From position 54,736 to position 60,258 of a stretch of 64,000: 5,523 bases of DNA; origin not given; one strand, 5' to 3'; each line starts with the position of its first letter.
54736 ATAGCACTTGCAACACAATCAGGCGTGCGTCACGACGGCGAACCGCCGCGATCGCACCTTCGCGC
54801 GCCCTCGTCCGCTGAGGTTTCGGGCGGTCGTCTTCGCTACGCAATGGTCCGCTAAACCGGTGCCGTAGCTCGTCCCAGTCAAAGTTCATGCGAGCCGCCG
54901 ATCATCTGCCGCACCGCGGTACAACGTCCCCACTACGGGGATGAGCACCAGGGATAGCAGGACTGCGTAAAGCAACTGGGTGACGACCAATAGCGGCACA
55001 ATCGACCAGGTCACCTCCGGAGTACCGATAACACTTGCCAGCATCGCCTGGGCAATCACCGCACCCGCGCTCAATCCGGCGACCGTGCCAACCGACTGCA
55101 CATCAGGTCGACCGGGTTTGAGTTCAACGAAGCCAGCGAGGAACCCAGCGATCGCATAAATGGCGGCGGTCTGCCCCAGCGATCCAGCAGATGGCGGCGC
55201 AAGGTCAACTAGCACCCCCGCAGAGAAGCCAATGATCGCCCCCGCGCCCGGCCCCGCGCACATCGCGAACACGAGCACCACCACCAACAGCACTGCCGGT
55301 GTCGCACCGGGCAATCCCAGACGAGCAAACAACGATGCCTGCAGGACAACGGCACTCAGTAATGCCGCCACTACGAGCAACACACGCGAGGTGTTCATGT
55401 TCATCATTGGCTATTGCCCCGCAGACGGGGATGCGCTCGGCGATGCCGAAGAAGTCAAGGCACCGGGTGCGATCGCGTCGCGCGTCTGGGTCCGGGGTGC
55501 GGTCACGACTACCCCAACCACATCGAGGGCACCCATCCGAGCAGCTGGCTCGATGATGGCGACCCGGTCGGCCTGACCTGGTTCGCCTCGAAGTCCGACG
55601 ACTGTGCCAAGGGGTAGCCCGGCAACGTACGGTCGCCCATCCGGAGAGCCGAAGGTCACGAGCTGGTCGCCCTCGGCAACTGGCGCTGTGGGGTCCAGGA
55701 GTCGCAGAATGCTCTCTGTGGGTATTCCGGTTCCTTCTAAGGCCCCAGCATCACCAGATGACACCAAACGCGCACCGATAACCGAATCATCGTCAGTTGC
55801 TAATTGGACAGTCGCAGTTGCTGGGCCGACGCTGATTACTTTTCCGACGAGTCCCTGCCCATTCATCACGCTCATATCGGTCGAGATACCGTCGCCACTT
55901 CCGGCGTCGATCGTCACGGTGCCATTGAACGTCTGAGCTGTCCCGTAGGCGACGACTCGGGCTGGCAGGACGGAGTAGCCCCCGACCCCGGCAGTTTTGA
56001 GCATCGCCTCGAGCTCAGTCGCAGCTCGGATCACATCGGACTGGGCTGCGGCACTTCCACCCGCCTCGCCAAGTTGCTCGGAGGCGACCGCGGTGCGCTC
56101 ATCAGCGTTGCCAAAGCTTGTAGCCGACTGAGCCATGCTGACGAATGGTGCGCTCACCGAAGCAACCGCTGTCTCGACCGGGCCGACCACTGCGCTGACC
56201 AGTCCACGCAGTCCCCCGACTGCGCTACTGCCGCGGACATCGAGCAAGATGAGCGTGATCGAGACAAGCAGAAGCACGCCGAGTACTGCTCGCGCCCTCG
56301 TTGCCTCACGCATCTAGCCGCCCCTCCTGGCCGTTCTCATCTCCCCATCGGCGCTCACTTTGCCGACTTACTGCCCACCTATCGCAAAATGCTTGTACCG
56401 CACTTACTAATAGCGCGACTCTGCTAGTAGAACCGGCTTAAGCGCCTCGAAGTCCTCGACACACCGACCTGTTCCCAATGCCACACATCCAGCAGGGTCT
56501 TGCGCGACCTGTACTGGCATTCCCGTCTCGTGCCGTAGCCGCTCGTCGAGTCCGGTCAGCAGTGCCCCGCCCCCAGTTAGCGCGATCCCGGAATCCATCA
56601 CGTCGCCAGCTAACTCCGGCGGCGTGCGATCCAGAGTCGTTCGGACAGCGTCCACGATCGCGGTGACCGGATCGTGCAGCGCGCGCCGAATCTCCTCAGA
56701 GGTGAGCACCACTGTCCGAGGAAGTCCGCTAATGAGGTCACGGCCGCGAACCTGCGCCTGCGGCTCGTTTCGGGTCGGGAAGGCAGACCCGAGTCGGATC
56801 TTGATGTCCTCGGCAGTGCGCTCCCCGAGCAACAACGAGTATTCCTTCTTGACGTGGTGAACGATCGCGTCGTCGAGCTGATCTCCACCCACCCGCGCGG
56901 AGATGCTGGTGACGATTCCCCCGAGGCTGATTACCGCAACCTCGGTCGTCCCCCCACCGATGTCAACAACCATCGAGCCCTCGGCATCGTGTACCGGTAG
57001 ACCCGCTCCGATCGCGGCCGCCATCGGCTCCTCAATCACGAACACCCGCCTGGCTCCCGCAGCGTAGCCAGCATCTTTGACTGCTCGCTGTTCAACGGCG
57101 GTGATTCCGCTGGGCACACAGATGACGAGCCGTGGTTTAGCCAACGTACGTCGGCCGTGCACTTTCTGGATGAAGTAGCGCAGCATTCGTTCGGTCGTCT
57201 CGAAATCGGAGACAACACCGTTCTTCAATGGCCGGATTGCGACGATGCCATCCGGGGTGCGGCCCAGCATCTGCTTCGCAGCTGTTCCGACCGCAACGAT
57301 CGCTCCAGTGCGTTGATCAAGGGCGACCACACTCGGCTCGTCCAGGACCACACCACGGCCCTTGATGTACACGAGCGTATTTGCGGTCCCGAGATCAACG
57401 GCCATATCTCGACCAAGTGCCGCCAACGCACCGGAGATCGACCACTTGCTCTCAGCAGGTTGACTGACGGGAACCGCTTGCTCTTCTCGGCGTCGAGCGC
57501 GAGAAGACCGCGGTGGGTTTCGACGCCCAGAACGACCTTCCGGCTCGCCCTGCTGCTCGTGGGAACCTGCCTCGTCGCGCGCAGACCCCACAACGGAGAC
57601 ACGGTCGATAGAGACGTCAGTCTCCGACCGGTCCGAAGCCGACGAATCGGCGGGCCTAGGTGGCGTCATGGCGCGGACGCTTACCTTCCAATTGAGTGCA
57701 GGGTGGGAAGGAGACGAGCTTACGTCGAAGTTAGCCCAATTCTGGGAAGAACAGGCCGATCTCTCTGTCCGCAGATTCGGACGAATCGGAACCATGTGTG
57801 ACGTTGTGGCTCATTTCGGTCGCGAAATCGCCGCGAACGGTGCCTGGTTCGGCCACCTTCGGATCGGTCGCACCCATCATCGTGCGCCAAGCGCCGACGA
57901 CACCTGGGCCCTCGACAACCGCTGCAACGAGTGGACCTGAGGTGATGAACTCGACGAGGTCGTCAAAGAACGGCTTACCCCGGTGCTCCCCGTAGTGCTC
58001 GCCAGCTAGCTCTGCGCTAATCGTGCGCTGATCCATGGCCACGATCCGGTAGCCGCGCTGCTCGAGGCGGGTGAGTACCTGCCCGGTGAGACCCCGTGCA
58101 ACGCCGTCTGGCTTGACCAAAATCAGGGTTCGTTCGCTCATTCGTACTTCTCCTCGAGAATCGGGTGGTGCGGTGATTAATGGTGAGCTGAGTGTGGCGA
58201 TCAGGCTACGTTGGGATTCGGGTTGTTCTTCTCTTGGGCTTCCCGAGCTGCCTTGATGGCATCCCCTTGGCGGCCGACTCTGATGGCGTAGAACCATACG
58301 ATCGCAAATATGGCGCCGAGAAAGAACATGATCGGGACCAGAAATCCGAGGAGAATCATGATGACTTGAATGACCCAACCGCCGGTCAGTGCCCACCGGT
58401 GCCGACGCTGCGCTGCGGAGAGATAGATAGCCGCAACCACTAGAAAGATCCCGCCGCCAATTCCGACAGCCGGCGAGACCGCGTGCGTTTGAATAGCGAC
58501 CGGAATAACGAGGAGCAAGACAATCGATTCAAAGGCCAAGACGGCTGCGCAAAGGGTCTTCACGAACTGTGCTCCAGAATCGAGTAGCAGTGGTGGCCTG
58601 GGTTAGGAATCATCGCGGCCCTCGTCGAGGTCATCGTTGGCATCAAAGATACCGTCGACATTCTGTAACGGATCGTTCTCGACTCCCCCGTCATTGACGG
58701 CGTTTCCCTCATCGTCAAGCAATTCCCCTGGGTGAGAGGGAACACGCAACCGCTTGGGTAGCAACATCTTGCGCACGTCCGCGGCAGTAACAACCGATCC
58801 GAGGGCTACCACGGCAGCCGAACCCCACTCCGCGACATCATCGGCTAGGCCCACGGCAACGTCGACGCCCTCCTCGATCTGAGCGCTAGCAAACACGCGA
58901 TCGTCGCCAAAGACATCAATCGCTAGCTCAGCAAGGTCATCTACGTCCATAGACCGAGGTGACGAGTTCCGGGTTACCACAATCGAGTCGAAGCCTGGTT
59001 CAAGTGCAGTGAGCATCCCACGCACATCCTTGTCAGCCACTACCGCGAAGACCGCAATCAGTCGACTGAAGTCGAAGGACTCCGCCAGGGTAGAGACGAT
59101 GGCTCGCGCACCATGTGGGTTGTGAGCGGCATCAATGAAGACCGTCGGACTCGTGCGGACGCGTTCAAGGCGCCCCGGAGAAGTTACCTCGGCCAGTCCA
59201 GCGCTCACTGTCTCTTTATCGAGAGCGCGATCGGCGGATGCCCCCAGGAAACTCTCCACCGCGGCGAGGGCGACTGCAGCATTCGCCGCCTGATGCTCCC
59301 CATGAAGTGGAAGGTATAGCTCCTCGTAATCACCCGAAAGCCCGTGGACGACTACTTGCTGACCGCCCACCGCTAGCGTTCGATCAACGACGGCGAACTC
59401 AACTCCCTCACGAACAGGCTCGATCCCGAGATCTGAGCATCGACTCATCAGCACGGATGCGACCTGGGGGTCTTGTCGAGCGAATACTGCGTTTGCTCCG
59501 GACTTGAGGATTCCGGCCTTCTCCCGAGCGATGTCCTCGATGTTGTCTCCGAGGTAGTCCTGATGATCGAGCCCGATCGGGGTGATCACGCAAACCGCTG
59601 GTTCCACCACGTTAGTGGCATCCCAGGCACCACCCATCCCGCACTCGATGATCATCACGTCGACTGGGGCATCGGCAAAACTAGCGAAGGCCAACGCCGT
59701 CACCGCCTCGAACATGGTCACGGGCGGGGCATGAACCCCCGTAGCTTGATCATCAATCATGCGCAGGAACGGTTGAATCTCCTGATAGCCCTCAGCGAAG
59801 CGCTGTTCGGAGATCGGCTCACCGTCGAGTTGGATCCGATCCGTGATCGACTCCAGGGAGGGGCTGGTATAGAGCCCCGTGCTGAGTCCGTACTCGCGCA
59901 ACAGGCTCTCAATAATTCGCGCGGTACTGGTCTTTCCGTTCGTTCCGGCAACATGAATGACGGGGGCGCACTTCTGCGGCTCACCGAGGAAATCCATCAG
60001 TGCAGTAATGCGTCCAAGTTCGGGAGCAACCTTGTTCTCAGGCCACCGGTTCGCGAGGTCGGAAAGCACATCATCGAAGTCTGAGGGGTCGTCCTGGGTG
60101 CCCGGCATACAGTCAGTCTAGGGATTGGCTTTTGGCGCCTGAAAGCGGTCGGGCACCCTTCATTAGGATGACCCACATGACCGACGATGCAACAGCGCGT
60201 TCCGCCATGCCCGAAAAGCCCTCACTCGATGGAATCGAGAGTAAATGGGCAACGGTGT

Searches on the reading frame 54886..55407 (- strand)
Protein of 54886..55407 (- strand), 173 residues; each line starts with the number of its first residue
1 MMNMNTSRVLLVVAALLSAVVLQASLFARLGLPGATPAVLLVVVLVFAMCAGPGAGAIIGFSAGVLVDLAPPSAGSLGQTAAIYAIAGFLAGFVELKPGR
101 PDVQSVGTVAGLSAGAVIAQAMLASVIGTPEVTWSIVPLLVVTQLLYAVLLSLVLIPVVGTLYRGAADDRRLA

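Call 76: search_protein_families(library=pfam, proteins=[window:54886-55407:-], max_evalue=0.001)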
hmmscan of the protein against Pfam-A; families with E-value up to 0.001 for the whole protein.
window:54886-55407:- (173 aa): 1 family
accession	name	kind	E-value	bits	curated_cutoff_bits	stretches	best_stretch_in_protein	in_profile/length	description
PF04093.17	MreD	-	0.00066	20.3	24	0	10-164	8-156/158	rod shape-determining protein MreD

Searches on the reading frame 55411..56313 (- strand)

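Call 76: search_protein_families(library=pfam, proteins=[window:55411-56313:-], max_evalue=0.001)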
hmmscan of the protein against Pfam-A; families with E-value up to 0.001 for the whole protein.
window:55411-56313:- (300 aa): 1 family
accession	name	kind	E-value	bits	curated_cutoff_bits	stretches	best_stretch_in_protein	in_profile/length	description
PF04085.20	MreC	-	4.6e-31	108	28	1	125-269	5-146/147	Rod shape-determining protein MreC, barrel core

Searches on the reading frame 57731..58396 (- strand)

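Call 76: search_protein_families(library=pfam, proteins=[window:57731-58396:-], max_evalue=0.001)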
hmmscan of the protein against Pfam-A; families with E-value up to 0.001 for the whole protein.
window:57731-58396:- (221 aa): 1 family
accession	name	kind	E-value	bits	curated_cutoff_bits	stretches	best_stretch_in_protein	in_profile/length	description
PF00334.24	NDK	-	2.4e-53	180.1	27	1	88-219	1-132/135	Nucleoside diphosphate kinase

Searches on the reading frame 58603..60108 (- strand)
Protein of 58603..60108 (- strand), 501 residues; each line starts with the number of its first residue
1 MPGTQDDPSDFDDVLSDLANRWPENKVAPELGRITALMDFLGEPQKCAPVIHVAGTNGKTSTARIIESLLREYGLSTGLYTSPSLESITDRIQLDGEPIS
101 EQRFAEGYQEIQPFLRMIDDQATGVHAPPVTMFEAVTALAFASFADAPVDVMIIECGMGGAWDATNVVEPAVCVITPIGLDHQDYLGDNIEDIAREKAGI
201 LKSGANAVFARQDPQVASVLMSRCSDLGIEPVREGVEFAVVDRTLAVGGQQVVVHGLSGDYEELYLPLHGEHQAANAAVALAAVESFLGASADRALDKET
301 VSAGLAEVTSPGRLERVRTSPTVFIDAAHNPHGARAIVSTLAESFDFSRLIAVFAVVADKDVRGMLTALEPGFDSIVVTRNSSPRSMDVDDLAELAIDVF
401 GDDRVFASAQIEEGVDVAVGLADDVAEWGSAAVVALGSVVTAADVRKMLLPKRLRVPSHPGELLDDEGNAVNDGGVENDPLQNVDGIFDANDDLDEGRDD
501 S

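Call 76: search_protein_families(library=pfam, proteins=[window:58603-60108:-], max_evalue=0.001)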
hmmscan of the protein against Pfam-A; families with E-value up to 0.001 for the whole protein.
window:58603-60108:- (501 aa): 2 families
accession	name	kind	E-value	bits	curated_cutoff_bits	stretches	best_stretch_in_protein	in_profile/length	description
PF02875.26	Mur_ligase_C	-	2.5e-18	67.6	28.4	1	312-423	1-116/127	Mur ligase, glutamate ligase domain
PF08245.18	Mur_ligase_M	-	1.1e-16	61.9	24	1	138-284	46-200/200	Mur ligase middle domain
